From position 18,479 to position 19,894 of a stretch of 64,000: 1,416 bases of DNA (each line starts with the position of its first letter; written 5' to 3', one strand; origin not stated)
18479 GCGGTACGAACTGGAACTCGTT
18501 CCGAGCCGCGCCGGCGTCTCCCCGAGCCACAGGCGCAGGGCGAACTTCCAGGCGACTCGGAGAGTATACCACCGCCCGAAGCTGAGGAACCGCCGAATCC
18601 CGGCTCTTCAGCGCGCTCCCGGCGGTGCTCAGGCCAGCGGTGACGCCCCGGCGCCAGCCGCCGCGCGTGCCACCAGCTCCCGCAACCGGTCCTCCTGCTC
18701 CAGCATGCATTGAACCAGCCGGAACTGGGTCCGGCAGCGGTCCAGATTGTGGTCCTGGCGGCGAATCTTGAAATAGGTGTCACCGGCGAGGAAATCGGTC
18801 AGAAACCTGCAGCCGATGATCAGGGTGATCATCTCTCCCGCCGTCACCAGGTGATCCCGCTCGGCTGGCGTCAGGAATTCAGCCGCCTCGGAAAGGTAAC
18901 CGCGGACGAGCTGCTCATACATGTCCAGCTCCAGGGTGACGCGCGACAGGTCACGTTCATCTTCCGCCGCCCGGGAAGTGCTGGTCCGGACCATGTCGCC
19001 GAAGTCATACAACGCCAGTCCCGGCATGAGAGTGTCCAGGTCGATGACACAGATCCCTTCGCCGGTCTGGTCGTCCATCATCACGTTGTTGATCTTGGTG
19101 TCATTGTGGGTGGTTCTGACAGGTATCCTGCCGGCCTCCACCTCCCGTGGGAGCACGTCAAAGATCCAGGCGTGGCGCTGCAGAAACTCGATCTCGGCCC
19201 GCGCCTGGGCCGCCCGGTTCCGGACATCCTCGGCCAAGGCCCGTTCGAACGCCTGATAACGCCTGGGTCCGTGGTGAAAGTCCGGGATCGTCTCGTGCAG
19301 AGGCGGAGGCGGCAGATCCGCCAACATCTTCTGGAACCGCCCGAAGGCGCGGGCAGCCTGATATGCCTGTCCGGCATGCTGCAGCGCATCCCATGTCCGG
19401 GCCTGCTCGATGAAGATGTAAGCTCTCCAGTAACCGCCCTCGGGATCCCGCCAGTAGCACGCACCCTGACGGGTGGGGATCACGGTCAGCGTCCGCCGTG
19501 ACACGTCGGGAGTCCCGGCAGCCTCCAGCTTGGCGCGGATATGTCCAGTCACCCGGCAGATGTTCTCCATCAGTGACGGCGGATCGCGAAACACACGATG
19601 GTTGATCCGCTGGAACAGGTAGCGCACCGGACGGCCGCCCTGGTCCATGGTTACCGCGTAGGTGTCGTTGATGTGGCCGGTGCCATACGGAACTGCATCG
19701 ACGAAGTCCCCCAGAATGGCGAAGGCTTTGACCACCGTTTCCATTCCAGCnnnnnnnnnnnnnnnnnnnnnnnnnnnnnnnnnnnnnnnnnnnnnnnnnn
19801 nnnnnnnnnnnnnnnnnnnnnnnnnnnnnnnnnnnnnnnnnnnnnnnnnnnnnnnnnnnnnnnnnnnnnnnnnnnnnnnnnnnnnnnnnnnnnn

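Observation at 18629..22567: NahK-like anomeric HexNAc kinase + sugar-1-P nucleotidyltransferase operon with divergent SSS transporter: a two-step UDP-HexNAc salvage/recycling shunt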

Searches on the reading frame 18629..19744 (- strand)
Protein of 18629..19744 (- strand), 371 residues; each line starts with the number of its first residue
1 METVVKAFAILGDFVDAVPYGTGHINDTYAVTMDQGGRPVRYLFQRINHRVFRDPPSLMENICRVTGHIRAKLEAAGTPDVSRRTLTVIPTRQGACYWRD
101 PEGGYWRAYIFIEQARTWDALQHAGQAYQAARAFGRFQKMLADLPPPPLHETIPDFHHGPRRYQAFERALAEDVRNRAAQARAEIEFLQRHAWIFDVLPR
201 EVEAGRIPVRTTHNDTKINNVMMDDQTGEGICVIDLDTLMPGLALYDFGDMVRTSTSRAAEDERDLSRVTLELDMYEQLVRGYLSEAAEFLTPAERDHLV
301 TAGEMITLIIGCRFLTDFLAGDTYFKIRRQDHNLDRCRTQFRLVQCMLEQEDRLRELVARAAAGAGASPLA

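Call 3: search_protein_families(library=pfam, proteins=[window:18629-19744:-], max_evalue=0.01)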
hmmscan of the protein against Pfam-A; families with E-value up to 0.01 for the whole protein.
window:18629-19744:- (371 aa): 1 family
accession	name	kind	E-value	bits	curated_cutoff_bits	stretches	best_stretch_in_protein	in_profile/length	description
PF01636.29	APH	-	5.8e-18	66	23.2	1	18-260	3-217/239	Phosphotransferase enzyme family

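Call 4: search_protein_families(library=ncbifam, proteins=[window:18629-19744:-], max_evalue=0.01)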
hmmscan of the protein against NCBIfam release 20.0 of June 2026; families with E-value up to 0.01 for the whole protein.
window:18629-19744:- (371 aa): 0 families

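Call 5: search_solved_structures(query=window:18629-19744:-, max_evalue=1, show_alignments=2)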
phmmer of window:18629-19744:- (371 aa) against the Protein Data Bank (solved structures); distinct sequences matched with E-value up to 1: 3.
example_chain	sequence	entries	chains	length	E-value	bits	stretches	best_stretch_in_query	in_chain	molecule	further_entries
4wh1_A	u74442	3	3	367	1.6e-78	267.3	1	6-360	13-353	N-acetylhexosamine 1-kinase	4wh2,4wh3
4ocu_A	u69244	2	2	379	1.8e-78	267.2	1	4-360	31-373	N-acetylhexosamine 1-phosphate kinase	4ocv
4ocj_A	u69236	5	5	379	2.1e-78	266.9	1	6-360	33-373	N-acetylhexosamine 1-phosphate kinase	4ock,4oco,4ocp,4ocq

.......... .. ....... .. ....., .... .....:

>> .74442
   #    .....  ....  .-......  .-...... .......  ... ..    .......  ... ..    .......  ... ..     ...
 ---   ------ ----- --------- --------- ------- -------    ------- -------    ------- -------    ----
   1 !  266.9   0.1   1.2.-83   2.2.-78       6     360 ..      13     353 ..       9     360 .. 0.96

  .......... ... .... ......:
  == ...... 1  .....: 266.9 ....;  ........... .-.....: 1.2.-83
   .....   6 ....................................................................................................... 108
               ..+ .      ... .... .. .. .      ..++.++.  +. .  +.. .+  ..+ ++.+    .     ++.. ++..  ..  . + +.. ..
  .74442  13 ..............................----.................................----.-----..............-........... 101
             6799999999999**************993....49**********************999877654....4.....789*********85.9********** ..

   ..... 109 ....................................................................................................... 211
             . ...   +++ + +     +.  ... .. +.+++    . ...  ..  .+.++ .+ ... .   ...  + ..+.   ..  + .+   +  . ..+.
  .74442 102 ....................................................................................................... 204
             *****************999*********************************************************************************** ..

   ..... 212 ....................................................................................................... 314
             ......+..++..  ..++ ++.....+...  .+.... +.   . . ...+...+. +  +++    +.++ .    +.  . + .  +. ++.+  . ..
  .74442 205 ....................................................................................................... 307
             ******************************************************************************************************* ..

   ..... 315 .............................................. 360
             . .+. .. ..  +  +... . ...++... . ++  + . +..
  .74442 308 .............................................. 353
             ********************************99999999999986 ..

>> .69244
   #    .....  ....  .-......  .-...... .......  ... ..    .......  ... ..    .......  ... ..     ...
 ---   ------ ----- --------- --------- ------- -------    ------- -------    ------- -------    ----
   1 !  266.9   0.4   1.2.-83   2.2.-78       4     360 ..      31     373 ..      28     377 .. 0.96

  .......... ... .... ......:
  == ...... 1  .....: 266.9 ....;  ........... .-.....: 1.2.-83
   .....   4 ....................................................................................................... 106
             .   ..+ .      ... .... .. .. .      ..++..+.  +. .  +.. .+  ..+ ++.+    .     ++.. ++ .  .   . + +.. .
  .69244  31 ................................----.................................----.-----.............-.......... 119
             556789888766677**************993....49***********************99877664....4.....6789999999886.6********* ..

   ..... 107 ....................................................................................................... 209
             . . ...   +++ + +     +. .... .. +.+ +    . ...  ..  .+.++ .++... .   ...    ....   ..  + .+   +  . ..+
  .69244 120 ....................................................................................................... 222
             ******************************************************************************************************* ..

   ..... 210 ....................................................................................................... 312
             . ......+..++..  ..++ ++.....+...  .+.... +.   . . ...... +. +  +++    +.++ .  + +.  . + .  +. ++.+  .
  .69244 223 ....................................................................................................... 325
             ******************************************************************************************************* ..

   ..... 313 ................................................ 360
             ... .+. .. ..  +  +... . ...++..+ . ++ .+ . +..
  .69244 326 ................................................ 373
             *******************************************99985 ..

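Call 10: find_homologous_proteins(query=window:18629-19744:-, max_evalue=1e-10)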
Query window:18629-19744:- (371 aa): 7996 proteins with E <= 1e-10 among 8000 candidates; the best 120 are listed.
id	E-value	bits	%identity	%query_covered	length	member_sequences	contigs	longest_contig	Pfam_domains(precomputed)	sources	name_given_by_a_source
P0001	3.4e-240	814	96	100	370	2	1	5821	PF01636.30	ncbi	ncbi:MAG: phosphotransferase [Acidobacteriota bacterium]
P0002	3.2e-226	768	90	99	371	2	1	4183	PF01636.30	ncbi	-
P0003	8.1e-193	658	78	98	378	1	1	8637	PF01636.30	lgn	-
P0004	6.7e-192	655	78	97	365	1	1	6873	PF01636.30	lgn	-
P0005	5.8e-180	616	73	97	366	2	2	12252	PF01636.30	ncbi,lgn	-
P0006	6.6e-178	609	72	97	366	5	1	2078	PF01636.30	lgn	-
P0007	1.3e-166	572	68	98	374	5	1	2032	PF01636.30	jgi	-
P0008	1.5e-164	565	67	97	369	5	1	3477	PF01636.30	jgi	jgi:hypothetical protein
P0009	1.1e-163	562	67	96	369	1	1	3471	PF01636.30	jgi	jgi:aminoglycoside phosphotransferase (APT) family kinase protein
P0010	2.3e-163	561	67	96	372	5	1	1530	PF01636.30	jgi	jgi:hypothetical protein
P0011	6.8e-163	560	67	96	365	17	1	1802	PF01636.30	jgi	-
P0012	9.2e-163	559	67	98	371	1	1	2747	PF01636.30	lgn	-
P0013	7.0e-162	556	66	97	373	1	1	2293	PF01636.30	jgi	-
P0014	5.2e-160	550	65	97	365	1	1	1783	PF01636.30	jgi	jgi:hypothetical protein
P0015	1.8e-159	549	67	98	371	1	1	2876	PF01636.30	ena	-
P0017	2.9e-159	548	67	96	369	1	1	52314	PF01636.30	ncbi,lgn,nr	ncbi:MAG: aminoglycoside phosphotransferase family protein [Candidatus Sumerlaeota bacterium]|nr:ami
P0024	5.9e-155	534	64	98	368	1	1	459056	PF01636.30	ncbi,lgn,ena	-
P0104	1.2e-143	496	61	96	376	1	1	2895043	PF01636.30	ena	-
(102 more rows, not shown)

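Call 11: find_related_loci(query=window:18629-19744:-, collection=genome_contigs, flank=6000)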
Query window:18629-19744:- (371 aa) in genome_contigs; peptide patterns used: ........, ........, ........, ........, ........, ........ (x = any residue, [..] = any of these).
84 stretches matched a pattern; 53 encode a relative of the query (tblastn E <= 1e-3); 53 distinct loci.
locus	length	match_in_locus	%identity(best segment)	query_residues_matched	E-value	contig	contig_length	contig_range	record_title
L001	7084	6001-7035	62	8-358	2e-147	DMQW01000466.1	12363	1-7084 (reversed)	MAG TPA_asm: Limisphaerales bacterium isolate UBA11358 contig_16432, whole genome shotgun sequence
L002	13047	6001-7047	61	4-358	4e-144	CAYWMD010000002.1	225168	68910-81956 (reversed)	MAG TPA_asm: uncultured Bifidobacteriaceae bacterium isolate SRP292972_co2_226 genome assembly, contig: NODE_32_length_2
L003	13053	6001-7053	57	6-362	3e-132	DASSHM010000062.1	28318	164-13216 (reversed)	MAG TPA_asm: Terracidiphilus sp. isolate SMAG_U1059 k141_447238, whole genome shotgun sequence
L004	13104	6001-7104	53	1-369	5e-121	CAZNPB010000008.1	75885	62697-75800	MAG TPA_asm: uncultured Eubacteriales bacterium isolate SRP192927_co7_43 genome assembly, contig: NODE_390_length_75885_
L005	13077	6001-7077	53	1-360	1e-117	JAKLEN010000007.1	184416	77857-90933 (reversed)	MAG: Acidobacteria bacterium isolate RA.bin134 RA.bin134_7, whole genome shotgun sequence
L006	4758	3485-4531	52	1-350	7e-113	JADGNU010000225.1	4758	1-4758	MAG: Candidatus Aminicenantes bacterium isolate Chersky.35_14 contig-100_9913, whole genome shotgun sequence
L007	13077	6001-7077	51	1-360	2e-112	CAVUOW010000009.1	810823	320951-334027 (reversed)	MAG: Candidatus Aminicenantes bacterium isolate MFD05942.bin.2.318 genome assembly, contig: contig_6973, whole genome sh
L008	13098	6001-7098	46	1-367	3e-106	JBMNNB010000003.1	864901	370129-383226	MAG: Acutalibacteraceae bacterium isolate SBF912LR0HQ0019 contig_40068, whole genome shotgun sequence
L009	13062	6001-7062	45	5-359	7e-107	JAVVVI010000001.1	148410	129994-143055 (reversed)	MAG: Lachnospiraceae bacterium isolate CGS10Y2-bin75 NODE_65_length_148410_cov_14.429463, whole genome shotgun sequence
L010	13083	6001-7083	46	2-362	2e-105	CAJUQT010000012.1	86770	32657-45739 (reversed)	MAG TPA_asm: uncultured Acetatifactor sp. isolate MGBC163656 genome assembly, contig: MGBC163656.12, whole genome shotgu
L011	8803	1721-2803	47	1-361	3e-104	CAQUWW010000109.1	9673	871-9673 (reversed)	MAG TPA_asm: uncultured Acetatifactor sp. isolate MGBC129241 genome assembly, contig: MGBC129241.109, whole genome shotg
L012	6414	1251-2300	44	4-358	4e-101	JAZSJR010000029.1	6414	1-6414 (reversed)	MAG: Clostridia bacterium isolate T1900044564_TS20190030.MAGScoT_cleanbin_000020 SGB_386_k141_2896367, whole genome shot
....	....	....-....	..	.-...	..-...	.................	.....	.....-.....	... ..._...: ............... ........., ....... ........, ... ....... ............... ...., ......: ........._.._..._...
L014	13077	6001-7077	45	4-362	6e-98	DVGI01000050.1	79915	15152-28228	MAG TPA_asm: Candidatus Fimenecus excrementavium isolate ChiSjej1B19-6168 ChiSjej1B19M5__C310326_L79915_SRR6323093, whol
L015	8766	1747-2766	46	17-363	6e-95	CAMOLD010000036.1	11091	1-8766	MAG: uncultured Clostridia bacterium isolate SRR873606_bin.120_metaWRAP_v1.3_MAG genome assembly, contig: NODE_14143_len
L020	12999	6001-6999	44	10-345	5e-92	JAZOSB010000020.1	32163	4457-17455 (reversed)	MAG: Clostridia bacterium isolate T1900045549_YK20190243.MAGScoT_cleanbin_000007 SGB_7859_k141_1391215, whole genome sho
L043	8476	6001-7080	42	1-360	5e-87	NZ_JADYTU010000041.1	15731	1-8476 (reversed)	Pseudoflavonifractor phocaeensis strain An901 An901_NODE_41_length_15731_cov_28.114382_pilon, whole genome shotgun seque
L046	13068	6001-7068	39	1-359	1e-85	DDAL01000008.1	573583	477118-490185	MAG TPA_asm: Sphingobacteriaceae bacterium UBA2059 UBA2059_contig_196, whole genome shotgun sequence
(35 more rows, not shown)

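Call 18: find_encoding_contigs(protein=window:18629-19744:-, flank=8000, max_places=4)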
Protein window:18629-19744:- (371 aa): 6 contigs read that carry it; 2 places shown.
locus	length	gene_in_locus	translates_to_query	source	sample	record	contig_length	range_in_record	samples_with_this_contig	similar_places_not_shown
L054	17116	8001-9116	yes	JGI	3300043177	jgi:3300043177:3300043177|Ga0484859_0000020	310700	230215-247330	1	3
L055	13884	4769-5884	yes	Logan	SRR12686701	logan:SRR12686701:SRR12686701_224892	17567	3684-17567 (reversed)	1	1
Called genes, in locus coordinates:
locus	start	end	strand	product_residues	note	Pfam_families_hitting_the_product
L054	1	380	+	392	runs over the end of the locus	PF01128:IspD, PF12804:NTP_transf_3, PF02542:YgbB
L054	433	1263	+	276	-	PF00459:Inositol_P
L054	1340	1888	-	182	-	PF13328:HD_4 (faint)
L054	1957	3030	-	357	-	PF04055:Radical_SAM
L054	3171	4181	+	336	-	PF01208:URO-D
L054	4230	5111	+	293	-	PF08668:HDOD, PF01966:HD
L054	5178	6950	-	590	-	PF00474:SSF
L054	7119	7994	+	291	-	-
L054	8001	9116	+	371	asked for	PF01636:APH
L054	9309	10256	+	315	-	PF01116:F_bP_aldolase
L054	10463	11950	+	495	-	PF07452:CHRD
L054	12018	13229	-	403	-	PF00155:Aminotran_1_2, PF01041:DegT_DnrJ_EryC1, PF00266:Aminotran_5 (weak), PF01053:Cys_Met_Meta_PP (weak)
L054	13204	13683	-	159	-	PF13404:HTH_AsnC-type, PF13412:HTH_24, PF22451:NirdL-like_HTH (weak), PF01037:AsnC_trans_reg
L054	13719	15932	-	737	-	PF19313:DUF5916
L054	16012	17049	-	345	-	PF01408:GFO_IDH_MocA, PF03447:NAD_binding_3 (faint), PF02894:GFO_IDH_MocA_C, PF22725:GFO_IDH_MocA_C3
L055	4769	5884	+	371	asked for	PF01636:APH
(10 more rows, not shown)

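Call 19: find_encoding_contigs(protein=P0005, flank=8000, max_places=4)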
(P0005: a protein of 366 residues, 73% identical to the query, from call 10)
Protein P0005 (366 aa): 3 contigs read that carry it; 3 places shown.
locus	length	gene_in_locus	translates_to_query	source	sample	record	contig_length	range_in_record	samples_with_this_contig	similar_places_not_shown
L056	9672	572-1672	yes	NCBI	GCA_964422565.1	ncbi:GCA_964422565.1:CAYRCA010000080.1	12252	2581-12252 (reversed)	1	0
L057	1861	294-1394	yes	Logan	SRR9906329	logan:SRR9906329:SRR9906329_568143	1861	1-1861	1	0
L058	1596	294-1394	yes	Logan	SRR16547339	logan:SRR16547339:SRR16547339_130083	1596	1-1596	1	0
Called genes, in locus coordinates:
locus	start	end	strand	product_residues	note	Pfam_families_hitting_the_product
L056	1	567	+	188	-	?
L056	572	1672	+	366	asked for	PF01636:APH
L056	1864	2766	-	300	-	PF00756:Esterase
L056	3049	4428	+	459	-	PF00331:Glyco_hydro_10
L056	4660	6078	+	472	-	PF13204:Apiosidase, PF12904:Collagen_bind_2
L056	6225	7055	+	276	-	-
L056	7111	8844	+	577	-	PF07969:Amidohydro_3, PF01979:Amidohydro_1 (weak)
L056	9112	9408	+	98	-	PF02604:PhdYeFM_antitox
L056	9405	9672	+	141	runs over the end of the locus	PF01850:PIN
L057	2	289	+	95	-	?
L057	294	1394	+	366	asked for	PF01636:APH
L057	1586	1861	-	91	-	?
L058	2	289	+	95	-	?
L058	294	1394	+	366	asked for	PF01636:APH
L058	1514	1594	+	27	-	?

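Call 20: find_encoding_contigs(protein=P0024, flank=7000, max_places=2)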
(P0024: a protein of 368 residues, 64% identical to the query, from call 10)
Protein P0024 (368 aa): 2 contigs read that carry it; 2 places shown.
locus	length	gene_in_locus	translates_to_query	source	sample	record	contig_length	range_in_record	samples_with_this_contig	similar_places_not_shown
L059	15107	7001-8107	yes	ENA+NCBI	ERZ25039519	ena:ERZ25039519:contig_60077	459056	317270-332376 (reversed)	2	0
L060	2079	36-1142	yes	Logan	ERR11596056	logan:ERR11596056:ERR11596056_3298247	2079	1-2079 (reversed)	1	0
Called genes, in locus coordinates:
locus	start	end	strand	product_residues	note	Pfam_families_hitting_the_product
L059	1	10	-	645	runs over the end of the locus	PF02120:Flg_hook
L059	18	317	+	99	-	-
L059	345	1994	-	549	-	PF07969:Amidohydro_3, PF01979:Amidohydro_1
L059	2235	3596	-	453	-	PF02878:PGM_PMM_I, PF02879:PGM_PMM_II, PF02880:PGM_PMM_III, PF00408:PGM_PMM_IV (weak)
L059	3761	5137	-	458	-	PF02878:PGM_PMM_I, PF02879:PGM_PMM_II, PF02880:PGM_PMM_III, PF00408:PGM_PMM_IV (weak)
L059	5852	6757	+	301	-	PF00483:NTP_transferase (faint)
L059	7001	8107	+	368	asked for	PF01636:APH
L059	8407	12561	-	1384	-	PF15902:Sortilin-Vps10 (weak), PF19190:BACON_2 (weak), PF13004:BACON (weak)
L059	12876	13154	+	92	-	-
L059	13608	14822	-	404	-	-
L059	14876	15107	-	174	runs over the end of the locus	PF04542:Sigma70_r2, PF08281:Sigma70_r4_2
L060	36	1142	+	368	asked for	PF01636:APH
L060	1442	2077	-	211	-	?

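Call 21: find_encoding_contigs(protein=P0104, flank=7000, max_places=2)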
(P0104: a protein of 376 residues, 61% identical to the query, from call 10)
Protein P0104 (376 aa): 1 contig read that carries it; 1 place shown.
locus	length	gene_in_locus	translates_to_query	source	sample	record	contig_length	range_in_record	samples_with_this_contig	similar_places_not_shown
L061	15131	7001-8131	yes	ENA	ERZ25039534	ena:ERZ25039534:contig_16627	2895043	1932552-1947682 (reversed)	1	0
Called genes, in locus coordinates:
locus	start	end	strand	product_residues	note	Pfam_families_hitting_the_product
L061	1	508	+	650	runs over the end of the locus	-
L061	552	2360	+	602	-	PF00083:Sugar_tr, PF07690:MFS_1, PF00083:Sugar_tr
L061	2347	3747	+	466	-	-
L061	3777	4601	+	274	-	PF02585:PIG-L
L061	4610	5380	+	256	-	PF01182:Glucosamine_iso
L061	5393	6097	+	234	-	-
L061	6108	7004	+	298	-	PF00483:NTP_transferase, PF12804:NTP_transf_3 (weak)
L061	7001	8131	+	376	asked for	PF01636:APH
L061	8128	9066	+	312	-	PF01073:3Beta_HSD, PF01370:Epimerase, PF02719:Polysacc_synt_2, PF04321:RmlD_sub_bind, PF05368:NmrA (weak), PF13460:NAD_binding_10, PF16363:GDP_Man_Dehyd, PF07993:NAD_binding_4 (weak)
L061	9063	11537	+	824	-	PF16173:DUF4874, PF16116:DUF4832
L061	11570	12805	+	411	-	-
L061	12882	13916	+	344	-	PF00149:Metallophos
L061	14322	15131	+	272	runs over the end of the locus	PF12138:Spherulin4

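Call 22: find_encoding_contigs(protein=P0017, flank=7000, max_places=2)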
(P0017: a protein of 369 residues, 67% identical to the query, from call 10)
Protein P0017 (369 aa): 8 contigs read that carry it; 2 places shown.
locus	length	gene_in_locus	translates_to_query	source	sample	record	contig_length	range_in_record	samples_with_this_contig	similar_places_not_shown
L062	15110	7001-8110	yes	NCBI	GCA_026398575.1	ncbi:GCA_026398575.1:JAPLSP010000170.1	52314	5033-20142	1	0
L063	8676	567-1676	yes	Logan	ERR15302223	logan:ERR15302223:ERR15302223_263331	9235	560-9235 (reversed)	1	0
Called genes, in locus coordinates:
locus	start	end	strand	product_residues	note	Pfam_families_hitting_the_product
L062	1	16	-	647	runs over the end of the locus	PF00012:HSP70, PF14450:FtsA (faint), PF06723:MreB_Mbl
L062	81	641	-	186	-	-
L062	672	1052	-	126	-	-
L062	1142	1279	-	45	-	-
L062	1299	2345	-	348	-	PF04055:Radical_SAM, PF13186:SPASM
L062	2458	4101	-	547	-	-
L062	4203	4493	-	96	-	PF00166:Cpn10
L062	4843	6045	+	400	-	PF01047:MarR (weak), PF00480:ROK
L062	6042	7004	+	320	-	PF00483:NTP_transferase (weak)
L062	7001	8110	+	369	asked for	PF01636:APH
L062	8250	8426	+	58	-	-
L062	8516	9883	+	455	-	PF01966:HD, PF13286:HD_assoc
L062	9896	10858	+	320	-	PF01073:3Beta_HSD, PF01370:Epimerase, PF02719:Polysacc_synt_2, PF04321:RmlD_sub_bind, PF05368:NmrA (weak), PF13460:NAD_binding_10, PF16363:GDP_Man_Dehyd, PF07993:NAD_binding_4 (weak)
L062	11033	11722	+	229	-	-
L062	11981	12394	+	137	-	-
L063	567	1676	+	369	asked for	PF01636:APH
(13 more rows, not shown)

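Call 34: find_encoding_contigs(protein=P0003, flank=8000, max_places=2)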
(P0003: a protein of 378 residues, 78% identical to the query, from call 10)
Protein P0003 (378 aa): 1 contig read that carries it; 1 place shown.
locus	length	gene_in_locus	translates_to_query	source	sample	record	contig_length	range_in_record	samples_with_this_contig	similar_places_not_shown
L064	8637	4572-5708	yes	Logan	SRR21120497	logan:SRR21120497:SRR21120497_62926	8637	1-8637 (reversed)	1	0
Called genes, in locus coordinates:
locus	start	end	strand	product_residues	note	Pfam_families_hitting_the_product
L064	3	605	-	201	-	?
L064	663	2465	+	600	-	PF00474:SSF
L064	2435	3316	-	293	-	PF08668:HDOD, PF01966:HD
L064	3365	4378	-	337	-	PF01208:URO-D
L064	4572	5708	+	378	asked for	PF01636:APH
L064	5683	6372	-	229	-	PF00027:cNMP_binding, PF13545:HTH_Crp_2, PF00325:Crp (weak)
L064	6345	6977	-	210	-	PF10173:Mit_KHE1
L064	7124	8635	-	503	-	?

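Call 35: find_encoding_contigs(protein=P0004, flank=8000, max_places=2)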
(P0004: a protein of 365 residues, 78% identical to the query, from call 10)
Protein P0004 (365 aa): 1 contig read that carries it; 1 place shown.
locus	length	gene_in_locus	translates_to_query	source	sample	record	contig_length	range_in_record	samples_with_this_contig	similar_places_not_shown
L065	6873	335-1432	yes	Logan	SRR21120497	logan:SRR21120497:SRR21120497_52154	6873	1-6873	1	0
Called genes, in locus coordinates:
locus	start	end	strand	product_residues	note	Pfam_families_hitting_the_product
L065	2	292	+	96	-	?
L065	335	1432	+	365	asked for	PF01636:APH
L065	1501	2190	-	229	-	PF00027:cNMP_binding, PF13545:HTH_Crp_2, PF00325:Crp (weak)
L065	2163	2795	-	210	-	PF10173:Mit_KHE1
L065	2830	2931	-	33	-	-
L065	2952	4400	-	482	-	PF00209:SNF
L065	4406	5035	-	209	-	PF02581:TMP-TENI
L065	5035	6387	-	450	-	PF00209:SNF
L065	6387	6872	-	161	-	?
